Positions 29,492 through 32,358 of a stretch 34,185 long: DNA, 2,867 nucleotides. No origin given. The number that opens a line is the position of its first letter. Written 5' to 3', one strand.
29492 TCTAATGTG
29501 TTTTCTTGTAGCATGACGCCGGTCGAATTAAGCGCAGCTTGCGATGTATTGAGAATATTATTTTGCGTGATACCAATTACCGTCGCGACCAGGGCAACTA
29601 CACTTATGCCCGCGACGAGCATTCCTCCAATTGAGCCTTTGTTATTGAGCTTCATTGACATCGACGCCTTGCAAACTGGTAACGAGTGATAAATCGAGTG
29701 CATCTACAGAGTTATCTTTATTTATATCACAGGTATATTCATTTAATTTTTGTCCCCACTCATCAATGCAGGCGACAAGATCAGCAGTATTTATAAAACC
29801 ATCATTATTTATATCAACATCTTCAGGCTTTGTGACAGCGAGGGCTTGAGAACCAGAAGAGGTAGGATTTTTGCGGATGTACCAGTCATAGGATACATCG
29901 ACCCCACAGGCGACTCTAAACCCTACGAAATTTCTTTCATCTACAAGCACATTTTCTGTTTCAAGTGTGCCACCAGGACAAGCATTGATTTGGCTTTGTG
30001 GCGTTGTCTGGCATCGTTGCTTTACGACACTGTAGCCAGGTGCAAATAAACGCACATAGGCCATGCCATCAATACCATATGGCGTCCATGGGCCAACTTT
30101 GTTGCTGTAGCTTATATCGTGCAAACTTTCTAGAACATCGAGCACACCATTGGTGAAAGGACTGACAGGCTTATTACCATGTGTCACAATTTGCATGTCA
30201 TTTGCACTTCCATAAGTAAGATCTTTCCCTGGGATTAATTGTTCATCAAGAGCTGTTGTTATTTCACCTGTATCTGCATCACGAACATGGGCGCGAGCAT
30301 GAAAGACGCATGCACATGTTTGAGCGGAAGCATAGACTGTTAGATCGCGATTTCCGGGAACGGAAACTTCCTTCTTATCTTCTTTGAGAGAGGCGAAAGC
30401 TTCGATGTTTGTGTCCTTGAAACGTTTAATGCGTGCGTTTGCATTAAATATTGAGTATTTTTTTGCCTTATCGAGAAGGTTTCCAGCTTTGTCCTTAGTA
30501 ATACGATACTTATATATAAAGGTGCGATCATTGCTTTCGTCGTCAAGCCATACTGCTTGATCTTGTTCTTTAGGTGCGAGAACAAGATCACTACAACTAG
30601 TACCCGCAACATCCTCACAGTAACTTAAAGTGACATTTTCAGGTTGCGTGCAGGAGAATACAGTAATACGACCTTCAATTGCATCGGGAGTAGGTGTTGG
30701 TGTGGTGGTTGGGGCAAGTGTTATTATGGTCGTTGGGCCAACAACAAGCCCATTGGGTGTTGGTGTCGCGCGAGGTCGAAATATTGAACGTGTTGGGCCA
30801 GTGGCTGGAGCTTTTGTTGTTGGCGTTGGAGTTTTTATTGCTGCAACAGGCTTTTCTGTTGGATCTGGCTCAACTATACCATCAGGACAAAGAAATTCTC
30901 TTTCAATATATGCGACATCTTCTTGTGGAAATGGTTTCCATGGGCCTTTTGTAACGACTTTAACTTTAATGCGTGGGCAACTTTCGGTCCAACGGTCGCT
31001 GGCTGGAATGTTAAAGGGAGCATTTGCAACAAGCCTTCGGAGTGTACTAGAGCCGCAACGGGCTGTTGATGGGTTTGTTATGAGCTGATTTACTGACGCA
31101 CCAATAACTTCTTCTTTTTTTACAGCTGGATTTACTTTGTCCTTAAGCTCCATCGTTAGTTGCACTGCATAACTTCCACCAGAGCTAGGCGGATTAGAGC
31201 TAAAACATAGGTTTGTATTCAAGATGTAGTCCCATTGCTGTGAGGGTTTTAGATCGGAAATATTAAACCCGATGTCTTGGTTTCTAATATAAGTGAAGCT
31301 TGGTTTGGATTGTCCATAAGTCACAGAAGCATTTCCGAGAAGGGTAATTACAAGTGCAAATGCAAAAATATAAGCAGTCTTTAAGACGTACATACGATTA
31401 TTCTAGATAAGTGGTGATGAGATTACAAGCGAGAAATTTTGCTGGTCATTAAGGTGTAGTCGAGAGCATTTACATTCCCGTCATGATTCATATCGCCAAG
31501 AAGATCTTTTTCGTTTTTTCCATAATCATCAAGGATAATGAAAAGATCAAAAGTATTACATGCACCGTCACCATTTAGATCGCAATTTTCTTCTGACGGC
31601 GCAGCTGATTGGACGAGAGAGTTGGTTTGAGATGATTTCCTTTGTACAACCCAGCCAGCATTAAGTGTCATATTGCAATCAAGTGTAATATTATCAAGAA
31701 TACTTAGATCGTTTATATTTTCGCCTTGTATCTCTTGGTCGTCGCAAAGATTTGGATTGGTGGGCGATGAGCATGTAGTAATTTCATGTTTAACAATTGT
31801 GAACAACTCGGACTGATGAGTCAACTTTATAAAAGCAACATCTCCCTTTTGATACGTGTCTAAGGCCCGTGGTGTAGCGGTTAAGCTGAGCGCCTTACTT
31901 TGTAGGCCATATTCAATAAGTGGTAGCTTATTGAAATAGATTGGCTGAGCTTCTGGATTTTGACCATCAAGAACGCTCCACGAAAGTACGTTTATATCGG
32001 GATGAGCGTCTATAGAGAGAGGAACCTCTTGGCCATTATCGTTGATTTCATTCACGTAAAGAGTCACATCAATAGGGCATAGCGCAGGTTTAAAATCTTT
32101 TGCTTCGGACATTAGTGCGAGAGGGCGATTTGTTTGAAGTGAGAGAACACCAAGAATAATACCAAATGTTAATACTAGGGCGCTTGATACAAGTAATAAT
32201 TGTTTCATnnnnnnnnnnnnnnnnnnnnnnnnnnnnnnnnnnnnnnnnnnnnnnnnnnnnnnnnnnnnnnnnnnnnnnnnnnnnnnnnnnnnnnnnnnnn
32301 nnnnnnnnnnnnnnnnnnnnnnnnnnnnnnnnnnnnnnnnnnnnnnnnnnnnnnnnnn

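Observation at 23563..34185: Operon of at least 10.6 kb: five dockerin-tailed mosaic surface proteins plus one minimal membrane-anchored cohesin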

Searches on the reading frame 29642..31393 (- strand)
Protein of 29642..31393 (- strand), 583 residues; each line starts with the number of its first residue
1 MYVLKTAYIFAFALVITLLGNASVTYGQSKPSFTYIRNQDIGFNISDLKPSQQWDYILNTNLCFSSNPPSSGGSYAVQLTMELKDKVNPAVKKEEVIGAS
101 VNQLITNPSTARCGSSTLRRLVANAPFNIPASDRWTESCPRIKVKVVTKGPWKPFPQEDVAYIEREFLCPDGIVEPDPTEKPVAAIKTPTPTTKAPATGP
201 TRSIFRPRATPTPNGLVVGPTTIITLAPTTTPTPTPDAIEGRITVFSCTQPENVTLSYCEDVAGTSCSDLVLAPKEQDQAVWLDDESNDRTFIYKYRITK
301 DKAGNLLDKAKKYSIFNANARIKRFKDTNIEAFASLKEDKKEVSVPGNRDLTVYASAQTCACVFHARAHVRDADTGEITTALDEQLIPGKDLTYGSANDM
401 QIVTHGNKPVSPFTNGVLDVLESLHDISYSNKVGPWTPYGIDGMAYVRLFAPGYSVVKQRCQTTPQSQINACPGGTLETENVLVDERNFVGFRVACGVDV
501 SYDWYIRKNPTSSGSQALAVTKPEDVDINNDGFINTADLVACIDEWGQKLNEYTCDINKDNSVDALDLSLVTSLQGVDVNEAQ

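Call 5: search_protein_families(library=pfam, proteins=[window:29642-31393:-], max_evalue=0.1)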
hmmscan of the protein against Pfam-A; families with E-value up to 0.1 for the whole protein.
window:29642-31393:- (583 aa): 2 families
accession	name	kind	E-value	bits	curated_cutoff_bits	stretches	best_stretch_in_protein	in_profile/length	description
PF00404.24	Dockerin_1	-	1.6e-06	28.7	22.9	1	527-572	3-53/57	Dockerin type I domain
PF17883.6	MBG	-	0.099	13.6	23.3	0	16-90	4-77/97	MBG domain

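Call 35: find_homologous_proteins(query=window:29642-31393:-)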
Query window:29642-31393:- (583 aa): 10 proteins with E <= 0.001 among 8000 candidates.
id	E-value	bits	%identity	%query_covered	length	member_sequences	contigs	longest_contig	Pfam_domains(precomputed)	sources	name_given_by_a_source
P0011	0.0e+0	1233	91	100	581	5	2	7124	PF00404.25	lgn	-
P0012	0.0e+0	1040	78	100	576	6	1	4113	PF00404.25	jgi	jgi:hypothetical protein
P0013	1.6e-288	976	73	100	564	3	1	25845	PF00404.25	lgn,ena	-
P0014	7.6e-288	974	73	100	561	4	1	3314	PF00404.25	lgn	-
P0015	1.1e-285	967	73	100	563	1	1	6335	PF00404.25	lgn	-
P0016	2.1e-240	817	62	100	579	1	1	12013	PF00404.25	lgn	-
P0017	5.0e-118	413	41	93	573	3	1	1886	-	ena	-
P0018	2.1e-99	352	40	81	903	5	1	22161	-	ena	-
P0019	4.8e-98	347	36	99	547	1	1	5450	-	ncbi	-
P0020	6.6e-97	343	35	99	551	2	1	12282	-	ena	-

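Call 41: find_encoding_contigs(protein=P0018, flank=10000, max_places=2)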
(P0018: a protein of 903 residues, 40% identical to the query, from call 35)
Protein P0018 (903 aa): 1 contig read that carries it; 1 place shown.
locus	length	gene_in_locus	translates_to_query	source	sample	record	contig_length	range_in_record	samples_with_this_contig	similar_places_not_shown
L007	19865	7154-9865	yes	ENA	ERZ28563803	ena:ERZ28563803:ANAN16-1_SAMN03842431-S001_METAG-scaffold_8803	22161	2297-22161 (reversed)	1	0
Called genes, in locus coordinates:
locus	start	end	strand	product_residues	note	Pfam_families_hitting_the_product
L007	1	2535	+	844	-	?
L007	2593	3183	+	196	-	PF00963:Cohesin (weak)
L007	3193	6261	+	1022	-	PF00092:VWA, PF13519:VWA_2, PF00404:Dockerin_1 (faint)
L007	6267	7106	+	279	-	PF00404:Dockerin_1 (faint)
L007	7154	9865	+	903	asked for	-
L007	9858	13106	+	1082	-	PF00404:Dockerin_1 (weak)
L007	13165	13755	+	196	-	PF00963:Cohesin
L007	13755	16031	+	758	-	PF00404:Dockerin_1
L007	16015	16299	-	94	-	-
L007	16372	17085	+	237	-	PF14402:7TM_transglut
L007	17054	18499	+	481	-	PF14397:ATPgrasp_ST, PF08443:RimK (faint), PF05618:RimB-like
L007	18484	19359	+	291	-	PF08443:RimK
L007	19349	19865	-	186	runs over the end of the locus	PF01195:Pept_tRNA_hydro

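Call 42: find_encoding_contigs(protein=P0020, flank=10000, max_places=2)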
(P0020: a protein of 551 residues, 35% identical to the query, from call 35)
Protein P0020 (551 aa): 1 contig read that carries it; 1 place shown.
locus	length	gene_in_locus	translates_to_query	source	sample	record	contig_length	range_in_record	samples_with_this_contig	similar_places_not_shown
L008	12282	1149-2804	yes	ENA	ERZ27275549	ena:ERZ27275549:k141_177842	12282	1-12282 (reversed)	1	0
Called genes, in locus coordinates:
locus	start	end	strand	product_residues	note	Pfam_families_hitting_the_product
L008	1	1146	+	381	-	?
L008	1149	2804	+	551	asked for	-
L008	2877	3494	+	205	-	-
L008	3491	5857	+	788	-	PF00404:Dockerin_1 (weak)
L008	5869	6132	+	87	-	-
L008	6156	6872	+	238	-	PF14402:7TM_transglut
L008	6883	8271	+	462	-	PF14397:ATPgrasp_ST, PF08443:RimK (faint), PF05618:RimB-like (weak)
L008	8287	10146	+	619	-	PF14397:ATPgrasp_ST (faint), PF02655:ATP-grasp_3 (faint), PF08443:RimK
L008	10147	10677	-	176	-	PF01195:Pept_tRNA_hydro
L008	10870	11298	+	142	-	-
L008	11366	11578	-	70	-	-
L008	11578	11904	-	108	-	-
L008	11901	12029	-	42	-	-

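Call 48: search_protein_families(library=pfam, proteins=[L008:2877-3494:+], max_evalue=10)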
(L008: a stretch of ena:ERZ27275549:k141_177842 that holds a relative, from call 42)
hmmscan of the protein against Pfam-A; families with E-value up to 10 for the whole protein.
L008:2877-3494:+ (205 aa): 1 family
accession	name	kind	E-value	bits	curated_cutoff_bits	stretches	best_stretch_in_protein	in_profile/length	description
PF11807.13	UstYa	-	0.28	11.4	25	1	21-128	10-111/220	Mycotoxin biosynthesis protein UstYa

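Call 50: predict_structure(alignment_id=A3)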
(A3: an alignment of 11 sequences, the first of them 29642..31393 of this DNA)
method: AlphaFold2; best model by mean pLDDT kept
length: 583 residues; sequences in the alignment: 11
mean_pLDDT: 61.6   pTM: 0.36
mean pLDDT of the five models: 61.6, 58.7, 58.6, 54.9, 54.2
residues with pLDDT >= 90: 30; 70-90: 215; 50-70: 158; < 50: 180
segments of 3 or more residues with pLDDT < 50: 1-9, 17-29, 51-53, 174-232, 380-416, 425-448, 486-491, 512-522, 575-583
pLDDT, mean of each block of 10 residues (from residue 1): 47 46 31 78 78 65 70 75 79 78 65 63 73 81 81 58 82 46 30 30 27 27 29 70 82 90 84 89 69 89 87 88 76 76 87 73 65 68 33 30 30 48 42 34 46 68 74 73 58 59 74 37 61 61 64 68 56 40 25
secondary structure, 60 per line:
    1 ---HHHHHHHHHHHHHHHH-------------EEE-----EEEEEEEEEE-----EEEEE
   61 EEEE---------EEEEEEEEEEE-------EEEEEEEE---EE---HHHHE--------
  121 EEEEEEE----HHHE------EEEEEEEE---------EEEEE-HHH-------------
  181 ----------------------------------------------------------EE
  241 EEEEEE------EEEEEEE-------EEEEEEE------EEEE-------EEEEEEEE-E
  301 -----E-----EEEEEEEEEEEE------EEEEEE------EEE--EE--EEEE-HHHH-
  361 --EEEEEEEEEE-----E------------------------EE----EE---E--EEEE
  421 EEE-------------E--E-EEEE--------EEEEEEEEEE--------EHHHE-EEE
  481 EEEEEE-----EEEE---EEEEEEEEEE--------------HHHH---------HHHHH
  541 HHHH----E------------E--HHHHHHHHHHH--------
elements in order: H4-19 E33-35 E41-50 E56-64 E74-84 E92-99 H108-111 E121-127 E142-149 E159-163 E239-246 E253-259 E267-273 E280-283 E291-298 E312-323 E330-335 E342-344 E351-354 H356-359 E363-372 E417-423 E442-445 E454-463 E478-486 E492-495 E499-508 H523-526 H536-544 H565-575

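Call 56: fold_search(model_id=the predicted structure, library=pdb)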
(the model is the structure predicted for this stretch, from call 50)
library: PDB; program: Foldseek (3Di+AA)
matches with E <= 10: 1877; with E <= 0.001: 0
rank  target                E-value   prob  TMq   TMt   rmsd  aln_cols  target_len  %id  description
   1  5iie_A                1.1e-03  0.75  0.12  0.25  23.0       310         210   10  STRUCTURE OF THE UNLIGANDED ANTI-HIV ANTIBODY DH501 THAT BINDS GP120 V3 GLYCAN AND THE BASE OF V3 (released 2017-03-01)
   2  4hjj_H                1.1e-03  0.41  0.13  0.19  24.4       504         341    9  Structure Reveals Function of the Dual Variable Domain Immunoglobulin (DVD-Ig) Molecule (released 2013-05-08)
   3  9kuv_A                1.8e-03  0.38  0.15  0.16  24.8       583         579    8  Mechanistic insights into the versatile stoichiometry and biased signaling of the apelin receptor-arrestin complex (released 2025-09-17)
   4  7kbp_A                1.9e-03  0.57  0.11  0.23  17.1       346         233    6  Herceptin Diabody with R83T, E85C Mutations (released 2021-03-10)
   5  7w6b                  1.9e-03  0.44  0.16  0.12  37.9       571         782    8  Crystal Structure of PitA from pilus islet-2 of Streptococcus oralis (released 2022-06-01)
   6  3mck_B                2.2e-03  0.66  0.12  0.24  21.0       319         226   13  Crystal structure of anti-beta-amyloid antibody C705 (released 2011-02-09)
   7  9kux_A                2.2e-03  0.44  0.17  0.17  25.3       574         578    9  Cryo-EM structure of dimeric APJR and one Beta-arrestin complex with small molecules (released 2025-09-17)
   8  9gvo_H                2.2e-03  0.41  0.11  0.20  19.9       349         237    8  type-I interferons autoantibodies pmab15 and pmab14 in complex with Interferon alpha-2 (released 2025-10-08)
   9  2x9y                  2.2e-03  0.28  0.10  0.13  21.6       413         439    8  STRUCTURE OF THE PILUS BACKBONE (RRGB) FROM STREPTOCOCCUS PNEUMONIAE (released 2010-06-30)
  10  2ha1_MODEL_1_A        2.4e-03  0.90  0.12  0.28  19.1       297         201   12  Complex of the first and second type III domains of human Fibronectin in solution (released 2007-04-10)
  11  5es4_C                2.9e-03  0.15  0.10  0.07  32.2       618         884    9  RE-REFINEMENT OF INTEGRIN ALPHAXBETA2 ECTODOMAIN IN THE CLOSED/BENT CONFORMATION (released 2016-03-02)
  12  2vq1_B                3.0e-03  0.94  0.12  0.26   8.8       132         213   16  anti trimeric Lewis X Fab54-5C10-A (released 2009-01-27)
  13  8jyq_D                3.2e-03  0.92  0.11  0.29   8.8       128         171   16  Crystal structure of cancer-specific anti-HER2 antibody H2Mab-214 in complex with epitope peptide (released 2024-03-13)
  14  2xtl_B                3.2e-03  0.18  0.12  0.14  22.2       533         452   10  Structure of the major pilus backbone protein from Streptococcus Agalactiae (released 2011-07-06)
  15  6jbs_A                3.4e-03  0.90  0.12  0.09  13.4       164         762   11  Bifunctional xylosidase/glucosidase LXYL (released 2020-02-12)
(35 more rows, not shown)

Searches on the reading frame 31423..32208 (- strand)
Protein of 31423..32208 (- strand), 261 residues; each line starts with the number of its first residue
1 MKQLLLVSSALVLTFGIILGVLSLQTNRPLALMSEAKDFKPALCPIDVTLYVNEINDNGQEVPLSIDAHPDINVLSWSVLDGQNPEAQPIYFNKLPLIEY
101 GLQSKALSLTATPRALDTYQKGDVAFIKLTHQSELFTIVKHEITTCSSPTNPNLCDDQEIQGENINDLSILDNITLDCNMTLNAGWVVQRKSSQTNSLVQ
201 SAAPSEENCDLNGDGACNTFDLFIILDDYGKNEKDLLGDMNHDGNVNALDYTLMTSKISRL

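Call 5: search_protein_families(library=pfam, proteins=[window:31423-32208:-], max_evalue=0.1)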
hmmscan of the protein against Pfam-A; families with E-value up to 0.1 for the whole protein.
window:31423-32208:- (261 aa): 1 family
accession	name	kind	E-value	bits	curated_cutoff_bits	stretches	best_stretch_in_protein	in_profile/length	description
PF00404.24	Dockerin_1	-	6.9e-07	29.8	22.9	1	238-256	2-20/57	Dockerin type I domain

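Call 70: find_encoding_contigs(protein=window:31423-32208:-, flank=10000, max_places=3)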
Protein window:31423-32208:- (261 aa): 1 contig read that carries it; 1 place shown.
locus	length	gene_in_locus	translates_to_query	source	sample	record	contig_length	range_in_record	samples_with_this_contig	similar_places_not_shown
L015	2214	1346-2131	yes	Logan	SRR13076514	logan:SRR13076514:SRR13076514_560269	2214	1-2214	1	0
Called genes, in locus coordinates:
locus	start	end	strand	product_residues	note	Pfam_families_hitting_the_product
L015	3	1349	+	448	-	?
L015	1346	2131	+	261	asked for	PF00404:Dockerin_1 (faint)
